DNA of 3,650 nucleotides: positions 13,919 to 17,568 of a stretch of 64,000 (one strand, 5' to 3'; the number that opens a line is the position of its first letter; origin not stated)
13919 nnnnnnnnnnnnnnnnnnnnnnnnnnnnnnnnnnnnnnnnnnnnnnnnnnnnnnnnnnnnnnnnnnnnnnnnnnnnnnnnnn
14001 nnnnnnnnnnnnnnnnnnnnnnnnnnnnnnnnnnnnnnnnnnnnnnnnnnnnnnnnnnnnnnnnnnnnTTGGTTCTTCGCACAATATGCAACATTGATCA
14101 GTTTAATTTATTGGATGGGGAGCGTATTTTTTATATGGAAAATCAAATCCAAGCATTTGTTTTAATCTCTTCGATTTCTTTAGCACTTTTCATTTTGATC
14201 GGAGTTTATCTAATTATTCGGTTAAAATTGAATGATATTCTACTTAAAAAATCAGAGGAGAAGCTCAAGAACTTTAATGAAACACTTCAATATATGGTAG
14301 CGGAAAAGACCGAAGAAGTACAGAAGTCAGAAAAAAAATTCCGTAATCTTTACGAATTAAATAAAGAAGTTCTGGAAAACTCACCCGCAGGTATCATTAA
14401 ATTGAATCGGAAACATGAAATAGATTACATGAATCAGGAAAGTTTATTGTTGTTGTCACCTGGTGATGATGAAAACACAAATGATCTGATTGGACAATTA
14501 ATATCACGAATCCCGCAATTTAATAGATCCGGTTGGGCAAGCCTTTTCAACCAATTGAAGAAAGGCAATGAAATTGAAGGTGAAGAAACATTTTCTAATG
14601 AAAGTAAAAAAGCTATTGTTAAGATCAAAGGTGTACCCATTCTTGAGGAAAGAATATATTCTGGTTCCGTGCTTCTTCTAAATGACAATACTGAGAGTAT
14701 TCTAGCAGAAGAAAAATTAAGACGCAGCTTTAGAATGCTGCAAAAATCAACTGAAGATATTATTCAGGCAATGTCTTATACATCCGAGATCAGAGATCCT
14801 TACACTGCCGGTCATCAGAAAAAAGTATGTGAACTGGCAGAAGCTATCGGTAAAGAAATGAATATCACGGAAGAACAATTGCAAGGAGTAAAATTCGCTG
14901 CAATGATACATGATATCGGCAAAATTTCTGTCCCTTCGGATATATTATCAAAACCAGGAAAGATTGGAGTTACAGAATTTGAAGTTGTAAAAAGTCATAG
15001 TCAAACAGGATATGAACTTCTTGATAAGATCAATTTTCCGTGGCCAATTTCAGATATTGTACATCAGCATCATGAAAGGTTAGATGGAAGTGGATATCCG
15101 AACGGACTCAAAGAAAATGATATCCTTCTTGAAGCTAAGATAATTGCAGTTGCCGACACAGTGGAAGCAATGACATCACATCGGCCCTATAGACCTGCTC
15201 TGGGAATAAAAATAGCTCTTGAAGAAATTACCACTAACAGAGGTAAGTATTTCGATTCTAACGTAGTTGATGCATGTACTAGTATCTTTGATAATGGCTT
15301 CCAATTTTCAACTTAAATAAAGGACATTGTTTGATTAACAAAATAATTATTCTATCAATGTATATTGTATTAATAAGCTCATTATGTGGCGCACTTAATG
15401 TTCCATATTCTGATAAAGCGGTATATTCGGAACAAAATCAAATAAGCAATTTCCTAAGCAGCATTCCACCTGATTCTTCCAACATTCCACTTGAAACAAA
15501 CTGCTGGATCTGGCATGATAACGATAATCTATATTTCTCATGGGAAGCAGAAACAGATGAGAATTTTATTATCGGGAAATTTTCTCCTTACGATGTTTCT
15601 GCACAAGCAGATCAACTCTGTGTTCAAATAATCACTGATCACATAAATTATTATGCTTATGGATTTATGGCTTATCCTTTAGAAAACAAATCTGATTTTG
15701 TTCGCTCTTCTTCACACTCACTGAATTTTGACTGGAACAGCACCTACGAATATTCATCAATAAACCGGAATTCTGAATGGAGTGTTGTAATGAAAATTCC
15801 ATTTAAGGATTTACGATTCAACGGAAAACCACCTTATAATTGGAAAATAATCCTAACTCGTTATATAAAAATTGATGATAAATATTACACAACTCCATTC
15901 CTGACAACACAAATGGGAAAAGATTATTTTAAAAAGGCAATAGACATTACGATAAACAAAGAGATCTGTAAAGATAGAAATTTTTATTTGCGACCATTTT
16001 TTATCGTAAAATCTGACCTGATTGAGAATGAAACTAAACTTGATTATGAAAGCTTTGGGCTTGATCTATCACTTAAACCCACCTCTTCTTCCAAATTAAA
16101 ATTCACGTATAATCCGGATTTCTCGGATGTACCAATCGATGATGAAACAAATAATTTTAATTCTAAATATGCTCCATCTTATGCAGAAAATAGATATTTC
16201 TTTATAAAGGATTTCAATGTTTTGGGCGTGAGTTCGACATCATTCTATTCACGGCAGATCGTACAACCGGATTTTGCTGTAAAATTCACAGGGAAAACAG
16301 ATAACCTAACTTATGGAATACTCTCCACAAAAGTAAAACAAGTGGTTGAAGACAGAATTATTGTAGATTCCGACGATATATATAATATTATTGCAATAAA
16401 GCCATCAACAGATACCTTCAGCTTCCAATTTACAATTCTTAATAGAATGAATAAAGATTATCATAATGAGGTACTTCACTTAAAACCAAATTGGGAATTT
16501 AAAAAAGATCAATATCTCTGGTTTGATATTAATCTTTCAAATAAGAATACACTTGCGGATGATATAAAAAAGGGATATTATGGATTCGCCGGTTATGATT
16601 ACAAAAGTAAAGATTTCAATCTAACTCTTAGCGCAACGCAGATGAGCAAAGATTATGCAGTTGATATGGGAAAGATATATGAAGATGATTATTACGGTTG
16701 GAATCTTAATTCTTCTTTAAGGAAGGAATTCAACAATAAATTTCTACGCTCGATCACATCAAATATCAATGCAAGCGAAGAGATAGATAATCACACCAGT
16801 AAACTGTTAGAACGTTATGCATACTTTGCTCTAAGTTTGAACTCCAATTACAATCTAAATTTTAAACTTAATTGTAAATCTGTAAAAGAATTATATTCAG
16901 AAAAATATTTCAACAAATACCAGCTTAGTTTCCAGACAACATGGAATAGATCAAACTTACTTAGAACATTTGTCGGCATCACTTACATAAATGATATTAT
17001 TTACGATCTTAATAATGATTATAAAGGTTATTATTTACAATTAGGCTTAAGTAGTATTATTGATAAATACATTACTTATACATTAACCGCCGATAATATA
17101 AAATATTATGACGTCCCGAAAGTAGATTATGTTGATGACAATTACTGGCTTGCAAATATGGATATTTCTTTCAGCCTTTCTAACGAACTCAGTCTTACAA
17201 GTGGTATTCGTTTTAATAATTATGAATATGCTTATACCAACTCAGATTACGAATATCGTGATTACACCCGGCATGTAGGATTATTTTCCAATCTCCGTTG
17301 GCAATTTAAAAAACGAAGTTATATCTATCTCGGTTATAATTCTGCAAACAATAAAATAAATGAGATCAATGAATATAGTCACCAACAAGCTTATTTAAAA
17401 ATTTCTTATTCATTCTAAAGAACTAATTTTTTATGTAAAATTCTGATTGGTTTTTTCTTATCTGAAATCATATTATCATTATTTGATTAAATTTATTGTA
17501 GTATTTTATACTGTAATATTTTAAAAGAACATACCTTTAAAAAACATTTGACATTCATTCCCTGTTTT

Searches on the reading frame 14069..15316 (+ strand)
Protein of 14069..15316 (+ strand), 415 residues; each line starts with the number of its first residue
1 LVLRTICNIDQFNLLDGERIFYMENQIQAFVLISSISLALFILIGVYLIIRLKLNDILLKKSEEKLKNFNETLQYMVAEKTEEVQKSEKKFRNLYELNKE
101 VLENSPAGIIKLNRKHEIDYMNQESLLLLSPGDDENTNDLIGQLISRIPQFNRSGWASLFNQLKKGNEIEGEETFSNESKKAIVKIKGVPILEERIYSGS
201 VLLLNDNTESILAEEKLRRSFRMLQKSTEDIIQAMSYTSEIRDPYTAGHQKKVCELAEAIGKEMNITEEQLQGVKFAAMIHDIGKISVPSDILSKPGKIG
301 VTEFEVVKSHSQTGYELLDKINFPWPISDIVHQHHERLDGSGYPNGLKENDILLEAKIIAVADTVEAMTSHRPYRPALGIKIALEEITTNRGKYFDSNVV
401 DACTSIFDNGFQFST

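Call 6: search_protein_families(library=pfam, proteins=[window:14069-15316:+], max_evalue=1)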
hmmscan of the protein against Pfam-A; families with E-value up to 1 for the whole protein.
window:14069-15316:+ (415 aa): 8 families
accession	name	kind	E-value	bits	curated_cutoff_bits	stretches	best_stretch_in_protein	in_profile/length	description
PF13487.12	HD_5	-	1.2e-37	129.7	27.2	1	241-399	9-170/170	HD domain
PF01966.28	HD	-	5.8e-20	72.2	22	1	247-368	2-116/116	HD domain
PF13800.11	Sigma_reg_N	-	0.009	16.7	26.3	0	33-71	13-51/91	Sigma factor regulator N-terminal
PF08668.18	HDOD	-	0.012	15.6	22.9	1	246-336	95-195/196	HDOD domain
PF18019.7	Cas3_HD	-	0.028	14.9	23.1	1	259-336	41-130/207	Cas3, HD domain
PF04923.17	Ninjurin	-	0.076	13.4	26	1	30-77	44-89/102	Ninjurin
PF13426.13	PAS_9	-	0.091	13.5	27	1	107-209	2-103/103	PAS domain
PF21370.4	PAS_GdpP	-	0.66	10.8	27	0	98-123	5-30/90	Cyclic-di-AMP phosphodiesterase GdpP-like, PAS domain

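Call 7: search_protein_families(library=ncbifam, proteins=[window:14069-15316:+], max_evalue=1)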
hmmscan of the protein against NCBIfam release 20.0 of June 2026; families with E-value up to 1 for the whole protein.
window:14069-15316:+ (415 aa): 13 families
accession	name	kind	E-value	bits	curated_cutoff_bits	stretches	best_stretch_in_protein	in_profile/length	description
NF053512.1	nitric_RR_NosR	exception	6.4e-39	134.2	400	2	213-407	158-354/422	response regulator c-di-GMP phosphodiesterase, NosR family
TIGR00277.1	HDIG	domain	2.1e-08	33.9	27.6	1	246-336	5-83/84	HDIG domain-containing metalloprotein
NF046044.1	PnpS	equivalog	2.4e-06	26.8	400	1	61-221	24-173/390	two-component system histidine kinase PnpS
NF045665.1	NTPtran_DVU1551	equivalog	1.5e-05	24.2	315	1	219-285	191-259/359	DVU_1551 family NTP transferase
NF047874.1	MASE3_PAS_HK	subfamily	2.1e-05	23.5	560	1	30-216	204-384/655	MASE3 domain-containing sensor histidine kinase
NF008468.0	PRK11360.1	equivalog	0.0001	20.8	646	1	80-223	252-393/616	two-component system sensor histidine kinase AtoS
TIGR01596.1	cas3_HD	equivalog_domain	0.00022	21.4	43.45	1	249-347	4-113/178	CRISPR-associated endonuclease Cas3''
TIGR02621.3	cas3_GSU0051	exception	0.0028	16.5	400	1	242-285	667-710/854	type I-G CRISPR-associated helicase/endonuclease Cas3g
TIGR03319.1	RNase_Y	equivalog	0.017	13.7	454.35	1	249-337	333-403/514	ribonuclease Y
TIGR03064.1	sortase_srtB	equivalog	0.027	13.8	153.75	1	36-102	7-73/235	class B sortase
NF005269.0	PRK06771.1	equivalog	0.038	14.6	90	1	40-100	7-68/97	hypothetical protein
TIGR00124.1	cit_ly_ligase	equivalog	0.038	13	262.1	1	20-76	78-134/335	[citrate (pro-3S)-lyase] ligase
NF008137.0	PRK10885.1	equivalog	0.088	11.6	451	1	263-296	245-270/409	multifunctional CCA addition/repair protein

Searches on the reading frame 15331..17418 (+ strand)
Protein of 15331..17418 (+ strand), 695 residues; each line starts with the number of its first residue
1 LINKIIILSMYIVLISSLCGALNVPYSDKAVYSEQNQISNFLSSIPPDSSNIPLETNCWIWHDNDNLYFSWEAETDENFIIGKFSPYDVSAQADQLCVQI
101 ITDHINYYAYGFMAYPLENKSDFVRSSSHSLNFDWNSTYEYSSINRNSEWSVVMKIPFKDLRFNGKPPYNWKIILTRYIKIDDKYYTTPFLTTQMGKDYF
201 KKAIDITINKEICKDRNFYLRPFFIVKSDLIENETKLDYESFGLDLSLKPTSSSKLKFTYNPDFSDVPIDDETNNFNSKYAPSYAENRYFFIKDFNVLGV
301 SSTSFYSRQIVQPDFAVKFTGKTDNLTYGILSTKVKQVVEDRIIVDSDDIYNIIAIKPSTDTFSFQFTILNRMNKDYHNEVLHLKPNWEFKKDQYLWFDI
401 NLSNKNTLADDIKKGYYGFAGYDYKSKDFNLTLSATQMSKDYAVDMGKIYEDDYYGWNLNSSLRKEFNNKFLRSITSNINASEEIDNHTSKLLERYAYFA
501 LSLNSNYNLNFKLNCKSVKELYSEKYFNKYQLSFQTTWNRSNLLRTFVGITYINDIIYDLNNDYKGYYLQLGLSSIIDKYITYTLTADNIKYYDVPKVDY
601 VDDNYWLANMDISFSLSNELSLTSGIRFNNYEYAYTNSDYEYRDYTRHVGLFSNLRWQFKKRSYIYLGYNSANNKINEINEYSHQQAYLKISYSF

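Call 6: search_protein_families(library=pfam, proteins=[window:15331-17418:+], max_evalue=1)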
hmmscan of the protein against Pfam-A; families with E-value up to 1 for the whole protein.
window:15331-17418:+ (695 aa): 0 families

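Call 7: search_protein_families(library=ncbifam, proteins=[window:15331-17418:+], max_evalue=1)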
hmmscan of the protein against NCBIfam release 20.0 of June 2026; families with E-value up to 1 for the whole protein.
window:15331-17418:+ (695 aa): 0 families

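Call 35: search_solved_structures(query=window:15331-17418:+, max_evalue=10)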
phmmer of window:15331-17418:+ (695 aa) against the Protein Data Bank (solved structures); distinct sequences matched with E-value up to 10: 1.
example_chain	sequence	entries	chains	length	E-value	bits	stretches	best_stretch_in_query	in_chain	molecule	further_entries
4gzk_A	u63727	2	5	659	0.28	12.7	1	611-660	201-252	RNA-dependent RNA polymerase P2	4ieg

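Call 65: find_homologous_proteins(query=window:15331-17418:+, max_evalue=0.001)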
Query window:15331-17418:+ (695 aa): 308 proteins with E <= 0.001 among 6399 candidates; the best 120 are listed.
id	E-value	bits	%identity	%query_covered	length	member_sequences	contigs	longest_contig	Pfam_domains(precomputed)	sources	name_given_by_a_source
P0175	0.0e+0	1550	100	99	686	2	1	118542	-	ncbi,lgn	-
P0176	0.0e+0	1267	82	98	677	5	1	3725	-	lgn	-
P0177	0.0e+0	1250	81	97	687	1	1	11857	-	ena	-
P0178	0.0e+0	1239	78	100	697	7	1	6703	-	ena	-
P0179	0.0e+0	1234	78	100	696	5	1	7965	-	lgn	-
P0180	0.0e+0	1233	80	98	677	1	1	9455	-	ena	-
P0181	0.0e+0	1229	78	100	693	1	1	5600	-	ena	-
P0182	0.0e+0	1228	78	98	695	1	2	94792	-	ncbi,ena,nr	ncbi:MAG: hypothetical protein KAS53_12445 [Candidatus Cloacimonetes bacterium]|nr:hypothetical prot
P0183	0.0e+0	1227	78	100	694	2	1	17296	-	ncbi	-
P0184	0.0e+0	1214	78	98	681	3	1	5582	-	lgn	-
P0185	0.0e+0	1209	78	98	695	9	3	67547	-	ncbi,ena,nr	ncbi:MAG: hypothetical protein P9M11_07980 [Candidatus Tenebribacter burtonii]|nr:hypothetical prote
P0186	0.0e+0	1196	77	98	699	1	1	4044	-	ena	-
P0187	0.0e+0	1187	75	100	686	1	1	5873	-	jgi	-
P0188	0.0e+0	1183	76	99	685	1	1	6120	-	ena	-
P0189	0.0e+0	1178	76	98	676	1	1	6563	-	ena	-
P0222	8.1e-170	585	44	97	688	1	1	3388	PF19313.6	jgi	-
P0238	1.4e-164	567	42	97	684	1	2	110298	PF19313.6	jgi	jgi:Domain of unknown function (DUF5916)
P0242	1.6e-163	564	40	100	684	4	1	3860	PF19313.6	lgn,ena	-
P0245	2.9e-163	563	40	100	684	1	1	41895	PF19313.6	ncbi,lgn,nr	ncbi:MAG: DUF5916 domain-containing protein [Candidatus Cloacimonetes bacterium]|nr:DUF5916 domain-c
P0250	1.2e-162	561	41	98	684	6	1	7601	PF19313.6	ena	-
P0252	4.5e-162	559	40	99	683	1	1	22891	PF19313.6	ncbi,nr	ncbi:MAG: DUF5916 domain-containing protein [Candidatus Stygibacter frigidus]|nr:DUF5916 domain-cont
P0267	2.3e-157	544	41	97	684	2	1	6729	PF19313.6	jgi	-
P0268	3.5e-156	540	40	100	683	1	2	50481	PF19313.6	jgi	jgi:Domain of unknown function (DUF5916)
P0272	4.2e-155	536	39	100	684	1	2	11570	PF19313.6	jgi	jgi:Domain of unknown function (DUF5916)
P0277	3.9e-151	523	43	89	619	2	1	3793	PF19313.6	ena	-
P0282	2.7e-150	520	40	97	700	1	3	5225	PF19313.6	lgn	-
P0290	3.1e-144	500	44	86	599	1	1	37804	PF19313.6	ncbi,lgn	-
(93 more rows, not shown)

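Call 66: find_encoding_contigs(protein=P0252, flank=8000, max_places=2)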
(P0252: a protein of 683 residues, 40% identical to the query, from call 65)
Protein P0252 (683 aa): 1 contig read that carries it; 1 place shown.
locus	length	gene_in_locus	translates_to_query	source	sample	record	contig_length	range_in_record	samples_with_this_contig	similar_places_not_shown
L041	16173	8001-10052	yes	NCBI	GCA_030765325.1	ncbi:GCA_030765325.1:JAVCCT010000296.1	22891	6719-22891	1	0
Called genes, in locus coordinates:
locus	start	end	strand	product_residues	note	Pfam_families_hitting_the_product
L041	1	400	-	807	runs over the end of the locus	PF01343:Peptidase_S49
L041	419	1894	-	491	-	-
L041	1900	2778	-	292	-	-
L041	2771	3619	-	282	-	PF13476:AAA_23 (faint), PF00005:ABC_tran, PF13304:AAA_21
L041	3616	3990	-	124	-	PF00392:GntR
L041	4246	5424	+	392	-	PF00756:Esterase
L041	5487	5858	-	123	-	PF09579:Spore_YtfJ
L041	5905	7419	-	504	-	PF13180:PDZ_2, PF00595:PDZ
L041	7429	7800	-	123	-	PF02627:CMD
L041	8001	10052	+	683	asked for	PF19313:DUF5916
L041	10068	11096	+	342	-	PF08240:ADH_N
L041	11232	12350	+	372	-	PF00155:Aminotran_1_2, PF01041:DegT_DnrJ_EryC1, PF01053:Cys_Met_Meta_PP (weak)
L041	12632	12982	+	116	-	-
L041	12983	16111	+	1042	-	PF00133:tRNA-synt_1, PF09334:tRNA-synt_1g (weak), PF08264:Anticodon_1, PF19302:DUF5915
